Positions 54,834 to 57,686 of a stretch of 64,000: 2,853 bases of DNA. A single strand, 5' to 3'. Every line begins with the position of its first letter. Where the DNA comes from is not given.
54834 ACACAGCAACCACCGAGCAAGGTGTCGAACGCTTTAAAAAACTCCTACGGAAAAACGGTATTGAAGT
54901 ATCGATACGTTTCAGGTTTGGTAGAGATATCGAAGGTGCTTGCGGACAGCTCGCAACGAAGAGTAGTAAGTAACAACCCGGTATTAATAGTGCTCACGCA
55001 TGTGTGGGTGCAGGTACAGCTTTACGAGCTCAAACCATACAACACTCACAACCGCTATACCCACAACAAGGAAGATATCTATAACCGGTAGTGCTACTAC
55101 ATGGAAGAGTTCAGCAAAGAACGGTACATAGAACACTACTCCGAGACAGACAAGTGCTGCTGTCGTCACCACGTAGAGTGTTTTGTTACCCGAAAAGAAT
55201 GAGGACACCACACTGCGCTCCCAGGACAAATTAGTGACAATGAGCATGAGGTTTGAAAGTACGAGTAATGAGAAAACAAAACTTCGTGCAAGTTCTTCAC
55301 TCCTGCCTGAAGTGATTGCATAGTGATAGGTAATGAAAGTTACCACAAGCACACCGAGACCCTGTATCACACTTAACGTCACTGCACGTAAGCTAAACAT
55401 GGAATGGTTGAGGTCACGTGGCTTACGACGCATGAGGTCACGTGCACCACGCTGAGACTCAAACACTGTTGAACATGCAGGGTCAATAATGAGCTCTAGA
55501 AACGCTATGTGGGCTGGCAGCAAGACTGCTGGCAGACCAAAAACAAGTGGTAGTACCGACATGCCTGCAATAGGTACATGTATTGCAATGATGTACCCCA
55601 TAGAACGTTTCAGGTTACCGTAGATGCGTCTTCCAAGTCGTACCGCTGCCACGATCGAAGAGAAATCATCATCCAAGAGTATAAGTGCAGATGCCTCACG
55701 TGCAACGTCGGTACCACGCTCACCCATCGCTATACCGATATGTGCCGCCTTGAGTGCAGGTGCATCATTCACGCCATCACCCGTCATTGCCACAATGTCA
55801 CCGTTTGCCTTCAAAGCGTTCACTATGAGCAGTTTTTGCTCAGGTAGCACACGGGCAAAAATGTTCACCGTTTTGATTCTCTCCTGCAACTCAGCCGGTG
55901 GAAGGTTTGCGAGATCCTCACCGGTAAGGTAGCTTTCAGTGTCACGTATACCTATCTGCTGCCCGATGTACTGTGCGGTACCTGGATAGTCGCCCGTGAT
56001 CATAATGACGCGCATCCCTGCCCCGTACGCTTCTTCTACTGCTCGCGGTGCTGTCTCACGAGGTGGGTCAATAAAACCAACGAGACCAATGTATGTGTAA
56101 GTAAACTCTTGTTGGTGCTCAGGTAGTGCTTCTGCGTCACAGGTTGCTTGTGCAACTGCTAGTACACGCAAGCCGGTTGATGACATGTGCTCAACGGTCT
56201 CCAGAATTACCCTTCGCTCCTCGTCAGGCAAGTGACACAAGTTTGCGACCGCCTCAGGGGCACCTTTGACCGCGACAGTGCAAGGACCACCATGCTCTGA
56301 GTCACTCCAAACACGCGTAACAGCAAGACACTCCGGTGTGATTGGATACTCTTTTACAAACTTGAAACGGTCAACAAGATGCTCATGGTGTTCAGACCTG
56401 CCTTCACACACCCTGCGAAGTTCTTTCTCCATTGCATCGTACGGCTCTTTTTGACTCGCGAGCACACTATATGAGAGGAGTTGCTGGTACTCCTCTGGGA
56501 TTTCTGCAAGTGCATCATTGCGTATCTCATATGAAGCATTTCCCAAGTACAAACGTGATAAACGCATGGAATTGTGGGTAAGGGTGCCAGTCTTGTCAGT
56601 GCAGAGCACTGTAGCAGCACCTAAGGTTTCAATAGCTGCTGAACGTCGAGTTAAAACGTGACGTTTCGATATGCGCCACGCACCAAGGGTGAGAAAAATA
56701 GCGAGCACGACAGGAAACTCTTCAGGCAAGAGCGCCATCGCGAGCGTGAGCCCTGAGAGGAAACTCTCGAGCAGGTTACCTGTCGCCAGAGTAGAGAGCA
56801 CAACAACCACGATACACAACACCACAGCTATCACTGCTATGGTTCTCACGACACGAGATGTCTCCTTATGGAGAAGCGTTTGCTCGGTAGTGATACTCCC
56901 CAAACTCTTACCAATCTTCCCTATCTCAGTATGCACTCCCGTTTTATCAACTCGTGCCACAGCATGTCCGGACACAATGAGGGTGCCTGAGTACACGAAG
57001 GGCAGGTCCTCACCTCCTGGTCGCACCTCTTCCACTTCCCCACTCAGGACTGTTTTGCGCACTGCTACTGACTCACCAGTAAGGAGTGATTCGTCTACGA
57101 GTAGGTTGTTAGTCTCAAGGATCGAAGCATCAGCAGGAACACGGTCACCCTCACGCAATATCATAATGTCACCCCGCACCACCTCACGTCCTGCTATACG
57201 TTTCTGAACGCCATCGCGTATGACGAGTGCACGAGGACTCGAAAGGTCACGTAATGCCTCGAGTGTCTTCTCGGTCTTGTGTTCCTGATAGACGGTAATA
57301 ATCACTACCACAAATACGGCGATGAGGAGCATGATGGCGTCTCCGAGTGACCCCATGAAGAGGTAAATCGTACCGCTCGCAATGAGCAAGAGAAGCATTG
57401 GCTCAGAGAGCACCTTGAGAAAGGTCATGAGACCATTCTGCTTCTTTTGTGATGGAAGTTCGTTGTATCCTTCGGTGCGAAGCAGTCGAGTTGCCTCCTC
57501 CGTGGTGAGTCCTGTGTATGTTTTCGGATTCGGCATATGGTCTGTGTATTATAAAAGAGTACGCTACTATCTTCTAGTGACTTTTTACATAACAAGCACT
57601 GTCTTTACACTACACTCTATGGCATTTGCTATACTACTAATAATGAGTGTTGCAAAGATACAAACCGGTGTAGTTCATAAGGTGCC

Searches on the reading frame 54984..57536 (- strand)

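Call 36: search_protein_families(library=pfam, proteins=[L002:6317-7090:+, L003:1694-2572:-, L003:1516-1728:-, L003:3-1514:-], max_evalue=0.01)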
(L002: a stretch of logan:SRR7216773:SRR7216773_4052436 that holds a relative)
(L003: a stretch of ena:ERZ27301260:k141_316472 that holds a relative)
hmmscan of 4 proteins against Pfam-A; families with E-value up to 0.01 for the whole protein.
L002:6317-7090:+ (257 aa): 3 families
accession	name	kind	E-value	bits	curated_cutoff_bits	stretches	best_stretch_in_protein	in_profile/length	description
PF23343.2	REP_ORF2-G2P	-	5.7e-22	78.3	27.8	1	88-190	3-98/99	Replication-associated protein ORF2/G2P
PF20199.4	RepSA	-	1.5e-05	24.8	34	1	121-141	204-224/438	Replication initiator protein, pSAM2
PF14214.11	Helitron_like_N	-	0.00038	21.1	28.9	1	108-141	155-190/191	Helitron helicase-like domain at N-terminus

L003:1694-2572:- (292 aa): 3 families
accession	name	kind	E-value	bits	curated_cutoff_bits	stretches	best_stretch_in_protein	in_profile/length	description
PF23343.2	REP_ORF2-G2P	-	5.3e-22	78.4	27.8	1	123-225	3-98/99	Replication-associated protein ORF2/G2P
PF20199.4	RepSA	-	7.6e-10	38.9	34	1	91-176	127-224/438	Replication initiator protein, pSAM2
PF14214.11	Helitron_like_N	-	0.0022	18.6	28.9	1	150-176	164-190/191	Helitron helicase-like domain at N-terminus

L003:1516-1728:- (70 aa): 0 families

L003:3-1514:- (504 aa): 4 families
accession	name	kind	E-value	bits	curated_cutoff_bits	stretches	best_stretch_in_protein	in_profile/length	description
PF00239.26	Resolvase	-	3.7e-32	111.8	23.3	1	9-156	1-144/145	Resolvase, N terminal domain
PF07508.19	Recombinase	-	2.2e-12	47.6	21.1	1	181-261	4-97/102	Recombinase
PF13408.12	Zn_ribbon_recom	-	1e-08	35.8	25.3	1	279-334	1-56/58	Recombinase zinc beta ribbon domain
PF24286.1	DUF7474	-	0.0012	19.3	27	1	322-398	26-98/194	Family of unknown function (DUF7474)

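Call 37: search_protein_families(library=phrogs, proteins=[L002:6317-7090:+, L003:1694-2572:-, L003:1516-1728:-, L003:3-1514:-], max_evalue=0.01)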
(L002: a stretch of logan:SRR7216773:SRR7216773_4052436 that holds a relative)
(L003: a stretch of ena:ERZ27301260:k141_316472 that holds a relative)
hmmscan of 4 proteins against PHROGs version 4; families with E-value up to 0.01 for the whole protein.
L002:6317-7090:+ (257 aa): 4 families
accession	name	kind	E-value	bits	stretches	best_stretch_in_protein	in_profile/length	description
phrog_3419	-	DNA, RNA and nucleotide metabolism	2.3e-32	113.7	1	4-216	37-237/289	rolling circle DNA replication initiation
phrog_3584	-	DNA, RNA and nucleotide metabolism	2.9e-16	60.7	1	52-215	37-198/265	replication initiation protein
phrog_942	-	DNA, RNA and nucleotide metabolism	2.1e-11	44.9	1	87-195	120-242/501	replication initiation protein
phrog_713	-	DNA, RNA and nucleotide metabolism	3.8e-05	23.7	1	92-167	126-225/432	DNA replication initiation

L003:1694-2572:- (292 aa): 5 families
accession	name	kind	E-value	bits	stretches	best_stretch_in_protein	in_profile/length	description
phrog_3419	-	DNA, RNA and nucleotide metabolism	9.2e-31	108.4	1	24-251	22-237/289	rolling circle DNA replication initiation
phrog_3584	-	DNA, RNA and nucleotide metabolism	1e-13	52.4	1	98-249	48-197/265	replication initiation protein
phrog_942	-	DNA, RNA and nucleotide metabolism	1.2e-11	45.7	1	123-233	121-245/501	replication initiation protein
phrog_2969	-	DNA, RNA and nucleotide metabolism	1.5e-05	25.2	1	138-224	182-261/346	replication initiation protein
phrog_713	-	DNA, RNA and nucleotide metabolism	0.0026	17.6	0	148-177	160-192/432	DNA replication initiation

L003:1516-1728:- (70 aa): 0 families

L003:3-1514:- (504 aa): 3 families
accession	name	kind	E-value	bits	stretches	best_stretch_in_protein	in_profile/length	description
phrog_95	-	integration and excision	1.5e-88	299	1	2-417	83-508/651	integrase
phrog_125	-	DNA, RNA and nucleotide metabolism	1.7e-28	100.9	1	3-226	16-207/254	DNA invertase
phrog_6620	-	integration and excision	1e-07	32.7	1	5-145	54-185/201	transposase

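Call 63: search_protein_families(library=padloc, proteins=[L088:3366-5738:+, L088:6032-7123:+, L086:7511-8257:+, L111:3763-4782:+, L111:4791-5912:+, L110:1144-1842:+, L110:2965-4134:+, L084:11946-13064:+, L084:13181-14176:+, L084:11058-11594:+], max_evalue=0.001)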
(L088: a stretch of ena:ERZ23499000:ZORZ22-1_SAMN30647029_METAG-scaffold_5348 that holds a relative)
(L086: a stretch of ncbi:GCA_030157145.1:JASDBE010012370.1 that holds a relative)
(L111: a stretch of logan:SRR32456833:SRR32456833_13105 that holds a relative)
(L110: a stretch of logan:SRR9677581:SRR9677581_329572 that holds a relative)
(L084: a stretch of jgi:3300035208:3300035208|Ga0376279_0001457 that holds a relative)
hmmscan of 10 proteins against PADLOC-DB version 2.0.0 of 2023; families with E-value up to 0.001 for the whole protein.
L088:3366-5738:+ (790 aa): 16 families
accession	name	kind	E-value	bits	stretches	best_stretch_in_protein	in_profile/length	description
PDLC04894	PDC-S06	-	2e-24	84.1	2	1-488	1-460/740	-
PDLC04887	PDC-S06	-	6.9e-23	79.1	1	4-656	3-633/790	-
PDLC04890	PDC-S06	-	2.7e-21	73.8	1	32-638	25-578/732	-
PDLC03859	LmuB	-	9.6e-17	59.4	1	400-651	367-602/611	-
PDLC04135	mad3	-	9.2e-16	56.3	1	469-640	173-330/374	mads_3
PDLC04886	PDC-S06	-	3.1e-15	54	1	28-653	22-594/727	-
PDLC04891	PDC-S06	-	4.4e-15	53.2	1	287-758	382-820/858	-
PDLC04897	PDC-S06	-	1.7e-14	51.4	1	23-654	13-594/727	-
PDLC04895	PDC-S06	-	2.8e-14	50.6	1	31-676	25-671/784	-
PDLC04893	PDC-S06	-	3.2e-12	43.7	2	560-718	616-783/862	-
PDLC04898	PDC-S06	-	8.9e-12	42.1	1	97-642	112-616/752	-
PDLC04896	PDC-S06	-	1.4e-11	41.7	1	565-647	498-579/732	-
PDLC03865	LmuB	-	3.5e-11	40.1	1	255-647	602-988/1007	-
PDLC04892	PDC-S06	-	1.5e-05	21.5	1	28-59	89-120/843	-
PDLC02980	AriA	-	6.9e-05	20.9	1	346-633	102-299/304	-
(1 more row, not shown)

L088:6032-7123:+ (363 aa): 0 families

L086:7511-8257:+ (248 aa): 0 families

L111:3763-4782:+ (339 aa): 0 families

L111:4791-5912:+ (373 aa): 0 families

L110:1144-1842:+ (232 aa): 0 families

L110:2965-4134:+ (389 aa): 9 families
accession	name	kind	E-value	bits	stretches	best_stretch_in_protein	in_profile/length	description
PDLC03418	REase_II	-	6.5e-78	260.4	1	8-388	7-371/372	Type II restriction enzyme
PDLC03877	NsnA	-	2e-24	84.6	1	33-238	63-285/385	-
PDLC04027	PD-T4-2_A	-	1.4e-14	52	1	32-100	49-115/363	-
PDLC04154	HEC-06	-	6.6e-05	19.8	1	38-93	26-85/569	-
PDLC04151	HEC-05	-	6.8e-05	19.8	0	38-80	42-81/600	-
PDLC04150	HEC-05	-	0.00028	17.9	0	39-80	25-63/583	-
PDLC04155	HEC-06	-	0.00034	17.2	1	39-93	24-83/562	-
PDLC04157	HEC-06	-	0.00071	16.3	0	39-98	26-90/558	-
PDLC04153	HEC-05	-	0.00095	15.4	0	32-78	18-60/621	-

L084:11946-13064:+ (372 aa): 7 families
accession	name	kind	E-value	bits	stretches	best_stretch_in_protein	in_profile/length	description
PDLC03963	SoFic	-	1.1e-98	329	1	18-371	11-358/361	-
PDLC04840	PDC-S04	-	1.6e-21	75.1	1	69-264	16-206/227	-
PDLC04966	PDC-S24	-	1.9e-21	74.5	1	112-258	222-369/497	-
PDLC04836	PDC-S04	-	2.2e-19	67.6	1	72-268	33-221/244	-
PDLC04837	PDC-S04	-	1.6e-17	61.6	1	91-273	56-223/234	-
PDLC04839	PDC-S04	-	2e-12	45.2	1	98-261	35-190/205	-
PDLC04838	PDC-S04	-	0.00067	17.5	0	188-227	123-163/209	-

L084:13181-14176:+ (331 aa): 0 families

L084:11058-11594:+ (178 aa): 0 families

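Call 87: search_protein_families(library=pfam, proteins=[L084:8162-9244:-, L084:9301-9705:-, L084:9707-9874:-, L111:1589-2110:-, L111:2139-2543:-, L088:2071-2241:-, L086:5942-6109:-, L111:3763-4782:+, L111:4791-5912:+, L110:1144-1842:+], max_evalue=0.01)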
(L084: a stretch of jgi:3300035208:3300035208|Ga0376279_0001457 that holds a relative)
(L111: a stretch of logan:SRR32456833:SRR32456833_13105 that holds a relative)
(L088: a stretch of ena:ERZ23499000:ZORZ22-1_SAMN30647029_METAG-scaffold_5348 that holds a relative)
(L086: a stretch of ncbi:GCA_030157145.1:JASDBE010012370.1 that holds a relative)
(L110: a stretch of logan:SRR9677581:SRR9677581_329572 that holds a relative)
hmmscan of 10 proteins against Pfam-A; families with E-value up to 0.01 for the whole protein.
L084:8162-9244:- (360 aa): 3 families
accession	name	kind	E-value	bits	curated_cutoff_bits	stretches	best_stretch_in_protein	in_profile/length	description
PF00239.26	Resolvase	-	8.3e-15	55.6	23.3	1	4-149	2-144/145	Resolvase, N terminal domain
PF07508.19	Recombinase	-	4.8e-14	52.9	21.1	1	175-253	5-96/102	Recombinase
PF13408.12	Zn_ribbon_recom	-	3.4e-09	37.4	25.3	1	270-321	1-54/58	Recombinase zinc beta ribbon domain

L084:9301-9705:- (134 aa): 1 family
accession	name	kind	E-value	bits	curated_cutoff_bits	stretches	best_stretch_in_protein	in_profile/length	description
PF13730.12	HTH_36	-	1.1e-08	35.2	25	1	18-69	5-55/55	Helix-turn-helix domain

L084:9707-9874:- (55 aa): 1 family
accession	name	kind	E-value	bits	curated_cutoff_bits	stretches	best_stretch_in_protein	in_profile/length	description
PF09932.14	DUF2164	-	0.0027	18.2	27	1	10-38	11-39/74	Uncharacterized conserved protein (DUF2164)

L111:1589-2110:- (173 aa): 2 families
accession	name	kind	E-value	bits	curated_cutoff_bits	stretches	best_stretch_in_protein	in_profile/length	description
PF23343.2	REP_ORF2-G2P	-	0.00052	20.7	27.8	1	1-66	43-98/99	Replication-associated protein ORF2/G2P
PF01531.22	Glyco_transf_11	-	0.00078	19.2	23.9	1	85-147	69-129/298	Glycosyl transferase family 11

L111:2139-2543:- (134 aa): 0 families

L088:2071-2241:- (56 aa): 1 family
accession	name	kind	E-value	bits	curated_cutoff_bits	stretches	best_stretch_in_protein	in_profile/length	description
PF09932.14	DUF2164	-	0.0074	16.8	27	1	7-38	8-39/74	Uncharacterized conserved protein (DUF2164)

L086:5942-6109:- (55 aa): 0 families

L111:3763-4782:+ (339 aa): 1 family
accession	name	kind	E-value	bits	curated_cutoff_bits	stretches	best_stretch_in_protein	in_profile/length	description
PF18728.6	HEPN_AbiV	-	3.2e-05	24.5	27.1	1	56-155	33-136/155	AbiV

L111:4791-5912:+ (373 aa): 0 families

L110:1144-1842:+ (232 aa): 0 families

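Call 98: search_protein_families(library=pfam, proteins=[L111:6148-6651:+, L111:6682-7161:+, L086:8309-8515:+, L087:4649-5047:+, L087:5049-5462:+, L087:5879-7252:-, L110:4158-4688:+, L088:6032-7123:+, L084:14899-15750:+, L086:3028-3618:-], max_evalue=0.01)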
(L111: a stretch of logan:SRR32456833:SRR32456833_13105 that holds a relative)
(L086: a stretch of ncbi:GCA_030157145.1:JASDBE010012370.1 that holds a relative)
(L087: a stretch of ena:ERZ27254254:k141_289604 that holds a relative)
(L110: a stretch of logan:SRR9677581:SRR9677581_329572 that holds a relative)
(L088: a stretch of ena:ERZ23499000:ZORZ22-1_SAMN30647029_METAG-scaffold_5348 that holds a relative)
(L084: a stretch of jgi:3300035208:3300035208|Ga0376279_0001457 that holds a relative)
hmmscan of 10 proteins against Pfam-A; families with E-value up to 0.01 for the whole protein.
L111:6148-6651:+ (167 aa): 0 families

L111:6682-7161:+ (159 aa): 0 families

L086:8309-8515:+ (68 aa): 0 families

L087:4649-5047:+ (132 aa): 0 families

L087:5049-5462:+ (137 aa): 0 families

L087:5879-7252:- (457 aa): 3 families
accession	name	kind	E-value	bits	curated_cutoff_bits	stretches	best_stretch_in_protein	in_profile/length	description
PF07508.19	Recombinase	-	2.1e-14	54.1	21.1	1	138-221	6-101/102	Recombinase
PF00239.26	Resolvase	-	2.2e-13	51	23.3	1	1-104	43-142/145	Resolvase, N terminal domain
PF13408.12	Zn_ribbon_recom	-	8.3e-08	32.9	25.3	1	237-285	6-57/58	Recombinase zinc beta ribbon domain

L110:4158-4688:+ (176 aa): 1 family
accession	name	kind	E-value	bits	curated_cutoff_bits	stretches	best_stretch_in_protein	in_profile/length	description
PF12263.13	DUF3611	-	0.0008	19.8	27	1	7-56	52-102/175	Protein of unknown function (DUF3611)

L088:6032-7123:+ (363 aa): 0 families

L084:14899-15750:+ (283 aa): 0 families

L086:3028-3618:- (196 aa): 1 family
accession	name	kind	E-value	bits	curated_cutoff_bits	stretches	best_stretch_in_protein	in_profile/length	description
PF07695.17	7TMR-DISM_7TM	-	0.0056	17.1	29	1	69-127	101-170/205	7TM diverse intracellular signalling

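Call 117: search_protein_families(library=ncbifam, proteins=[L002:6317-7090:+], max_evalue=0.01)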
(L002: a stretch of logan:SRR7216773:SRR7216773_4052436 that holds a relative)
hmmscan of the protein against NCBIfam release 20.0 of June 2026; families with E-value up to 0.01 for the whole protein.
L002:6317-7090:+ (257 aa): 1 family
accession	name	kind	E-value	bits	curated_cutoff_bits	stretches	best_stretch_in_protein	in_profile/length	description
NF041486.1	rep_init_RepSA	equivalog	0.0028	16.6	700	1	122-141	201-220/443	replication initiator protein RepSA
